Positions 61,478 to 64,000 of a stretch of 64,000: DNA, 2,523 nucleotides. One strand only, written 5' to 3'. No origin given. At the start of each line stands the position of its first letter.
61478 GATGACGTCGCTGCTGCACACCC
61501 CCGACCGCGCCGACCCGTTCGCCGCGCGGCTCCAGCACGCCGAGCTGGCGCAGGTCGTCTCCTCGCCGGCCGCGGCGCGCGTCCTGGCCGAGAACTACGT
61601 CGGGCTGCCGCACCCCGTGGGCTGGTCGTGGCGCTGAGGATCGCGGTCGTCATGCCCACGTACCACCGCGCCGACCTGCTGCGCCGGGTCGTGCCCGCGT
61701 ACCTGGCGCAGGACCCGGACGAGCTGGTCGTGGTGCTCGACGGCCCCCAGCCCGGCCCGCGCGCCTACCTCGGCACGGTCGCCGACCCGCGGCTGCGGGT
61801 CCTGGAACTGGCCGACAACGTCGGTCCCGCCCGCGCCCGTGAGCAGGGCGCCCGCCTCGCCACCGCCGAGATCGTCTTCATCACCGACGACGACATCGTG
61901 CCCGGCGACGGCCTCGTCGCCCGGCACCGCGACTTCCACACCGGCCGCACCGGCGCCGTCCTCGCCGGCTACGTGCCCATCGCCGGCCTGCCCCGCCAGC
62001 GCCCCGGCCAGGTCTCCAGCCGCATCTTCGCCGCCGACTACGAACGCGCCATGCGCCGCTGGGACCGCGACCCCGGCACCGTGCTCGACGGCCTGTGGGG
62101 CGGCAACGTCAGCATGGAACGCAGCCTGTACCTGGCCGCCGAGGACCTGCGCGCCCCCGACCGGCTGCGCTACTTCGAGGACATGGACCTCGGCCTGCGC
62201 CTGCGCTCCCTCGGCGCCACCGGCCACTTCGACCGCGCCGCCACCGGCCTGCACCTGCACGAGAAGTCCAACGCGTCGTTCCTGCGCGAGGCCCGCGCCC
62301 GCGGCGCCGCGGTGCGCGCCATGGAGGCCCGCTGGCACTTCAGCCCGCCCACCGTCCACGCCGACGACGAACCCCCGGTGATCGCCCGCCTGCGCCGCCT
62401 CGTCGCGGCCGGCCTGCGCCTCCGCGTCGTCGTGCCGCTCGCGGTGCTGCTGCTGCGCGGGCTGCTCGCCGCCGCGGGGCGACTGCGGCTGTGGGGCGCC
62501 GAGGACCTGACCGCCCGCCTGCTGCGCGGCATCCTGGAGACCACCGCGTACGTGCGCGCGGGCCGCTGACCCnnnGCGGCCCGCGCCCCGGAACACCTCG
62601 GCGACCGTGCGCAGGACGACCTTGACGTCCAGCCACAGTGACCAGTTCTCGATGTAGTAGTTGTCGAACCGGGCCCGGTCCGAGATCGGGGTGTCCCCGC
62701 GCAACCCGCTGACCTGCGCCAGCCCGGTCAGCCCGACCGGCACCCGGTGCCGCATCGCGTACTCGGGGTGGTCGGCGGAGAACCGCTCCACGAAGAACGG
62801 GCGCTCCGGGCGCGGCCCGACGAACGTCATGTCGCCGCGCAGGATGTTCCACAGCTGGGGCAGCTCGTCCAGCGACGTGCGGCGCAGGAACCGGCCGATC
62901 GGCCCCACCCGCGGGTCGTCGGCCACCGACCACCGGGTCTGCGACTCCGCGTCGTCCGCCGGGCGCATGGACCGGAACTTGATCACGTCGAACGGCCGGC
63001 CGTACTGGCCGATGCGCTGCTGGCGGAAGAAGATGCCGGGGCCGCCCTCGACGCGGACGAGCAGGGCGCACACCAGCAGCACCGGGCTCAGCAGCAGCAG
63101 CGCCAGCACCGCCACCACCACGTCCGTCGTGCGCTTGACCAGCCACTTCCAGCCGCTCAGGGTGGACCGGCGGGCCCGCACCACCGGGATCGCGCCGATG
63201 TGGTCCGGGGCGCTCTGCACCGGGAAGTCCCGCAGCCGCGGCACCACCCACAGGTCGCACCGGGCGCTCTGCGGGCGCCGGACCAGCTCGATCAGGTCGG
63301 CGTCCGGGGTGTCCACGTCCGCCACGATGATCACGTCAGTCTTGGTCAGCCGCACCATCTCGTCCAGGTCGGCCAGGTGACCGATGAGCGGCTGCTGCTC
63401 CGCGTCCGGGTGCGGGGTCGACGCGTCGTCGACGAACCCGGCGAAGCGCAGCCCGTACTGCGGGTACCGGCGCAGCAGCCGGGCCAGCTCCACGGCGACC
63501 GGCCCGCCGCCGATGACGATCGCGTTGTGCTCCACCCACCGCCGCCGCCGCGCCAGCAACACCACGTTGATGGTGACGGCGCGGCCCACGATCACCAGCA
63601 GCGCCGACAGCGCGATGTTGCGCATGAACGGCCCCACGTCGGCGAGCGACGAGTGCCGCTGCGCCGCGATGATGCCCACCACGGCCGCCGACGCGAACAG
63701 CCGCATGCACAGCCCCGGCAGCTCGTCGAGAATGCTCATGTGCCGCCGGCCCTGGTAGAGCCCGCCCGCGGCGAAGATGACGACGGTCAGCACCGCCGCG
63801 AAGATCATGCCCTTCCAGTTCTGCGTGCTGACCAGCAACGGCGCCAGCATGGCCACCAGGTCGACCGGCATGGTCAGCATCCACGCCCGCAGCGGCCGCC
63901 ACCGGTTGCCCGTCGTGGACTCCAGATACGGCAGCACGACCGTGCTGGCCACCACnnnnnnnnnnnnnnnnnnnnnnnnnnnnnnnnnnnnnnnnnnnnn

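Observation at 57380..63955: Mini biosynthetic cluster: stand-alone A-PCP-TE NRPS + chorismate lyase + 4-hydroxybenzoate 3-monooxygenase + GT2 (+ sugar transferase)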

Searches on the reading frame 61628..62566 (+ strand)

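Call 8: search_protein_families(library=pfam, proteins=[window:61628-62566:+], max_evalue=0.01)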
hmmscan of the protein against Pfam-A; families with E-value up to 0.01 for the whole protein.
window:61628-62566:+ (313 aa): 2 families
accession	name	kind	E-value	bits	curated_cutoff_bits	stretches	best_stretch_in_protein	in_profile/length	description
PF00535.33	Glycos_transf_2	-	5.5e-16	59.4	23.3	1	7-128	2-128/168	Glycosyl transferase family 2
PF13641.12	Glyco_tranf_2_3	-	1.8e-09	38.4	27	1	5-222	3-224/230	Glycosyltransferase like family 2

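Call 10: search_protein_families(library=ncbifam, proteins=[window:61628-62566:+], max_evalue=0.001)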
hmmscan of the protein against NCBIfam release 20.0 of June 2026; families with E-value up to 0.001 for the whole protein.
window:61628-62566:+ (313 aa): 5 families
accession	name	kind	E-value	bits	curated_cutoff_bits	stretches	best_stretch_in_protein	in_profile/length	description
NF041875.1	EPS_EpsD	equivalog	7.8e-34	117.5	370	1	6-233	2-231/325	exopolysaccharide biosynthesis glycosyltransferase EpsD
TIGR03965.1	mycofact_glyco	equivalog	1.7e-11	43.7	280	1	5-96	76-171/467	mycofactocin biosynthesis glycosyltransferase MftF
NF038299.1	EPS_HpsN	equivalog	1.1e-07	31.2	425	1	4-107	2-109/317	hormogonium polysaccharide biosynthesis glycosyltransferase HpsN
NF041394.1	GtaseAglG_Halo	equivalog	3.3e-05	23.3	440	1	4-103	2-106/304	glucosyl-dolichyl phosphate glucuronosyltransferase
TIGR03937.1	PgaC_IcaA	equivalog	4.7e-05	22.5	422.3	1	5-91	47-137/407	poly-beta-1,6-N-acetyl-D-glucosamine synthase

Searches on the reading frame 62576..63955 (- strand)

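Call 8: search_protein_families(library=pfam, proteins=[window:62576-63955:-], max_evalue=0.01)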
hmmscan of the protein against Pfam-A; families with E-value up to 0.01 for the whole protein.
window:62576-63955:- (460 aa): 2 families
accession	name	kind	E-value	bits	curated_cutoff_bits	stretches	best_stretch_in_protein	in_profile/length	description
PF02397.22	Bac_transf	-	4.8e-66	222.1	27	1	274-455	1-178/179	Bacterial sugar transferase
PF13727.12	CoA_binding_3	-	6.9e-09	36.4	25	1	64-212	3-148/175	CoA-binding domain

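Call 10: search_protein_families(library=ncbifam, proteins=[window:62576-63955:-], max_evalue=0.001)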
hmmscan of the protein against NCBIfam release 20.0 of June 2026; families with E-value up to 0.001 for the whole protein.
window:62576-63955:- (460 aa): 10 families
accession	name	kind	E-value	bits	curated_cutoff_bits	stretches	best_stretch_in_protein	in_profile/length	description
TIGR03025.1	EPS_sugtrans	subfamily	1e-121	407.3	295.55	1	43-459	26-443/445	exopolysaccharide biosynthesis polyprenyl glycosylphosphotransferase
TIGR03023.1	WcaJ_sugtrans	equivalog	1.1e-108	364.5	410.75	1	41-457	26-449/453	undecaprenyl-phosphate glucose phosphotransferase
TIGR03022.1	WbaP_sugtrans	subfamily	2.8e-79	267.5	403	1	46-459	29-454/456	undecaprenyl-phosphate galactose phosphotransferase WbaP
TIGR03013.1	EpsB_2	subfamily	1.5e-74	251.7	393.35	2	271-459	252-441/443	TIGR03013 family XrtA/PEP-CTERM system glycosyltransferase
NF007518.0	PRK10124.1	equivalog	4.8e-68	230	684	1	51-455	49-458/464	undecaprenyl-phosphate glucose phosphotransferase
NF050817.1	PolSacchBiosHfsE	equivalog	1e-48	166.2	750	1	42-452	43-457/467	polysaccharide biosynthesis protein HfsE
NF052601.1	undeca_RfbP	equivalog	1.7e-44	152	330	1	271-453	42-234/244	undecaprenyl-phosphate galactose phosphotransferase family protein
NF041877.1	EPS_EpsZ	equivalog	4.3e-41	141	800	1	53-459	48-457/459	exopolysaccharide biosynthesis polyisoprenyl-phosphate hexose-1-phosphate transferase EpsZ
NF011751.0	PRK15204.1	equivalog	7.1e-41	140.3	907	1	118-458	125-473/476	undecaprenyl-phosphate galactose phosphotransferase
NF045514.1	glycotran_HepC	equivalog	1.4e-26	93.2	140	1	262-383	105-211/220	heterocyst development glycosyltransferase HepC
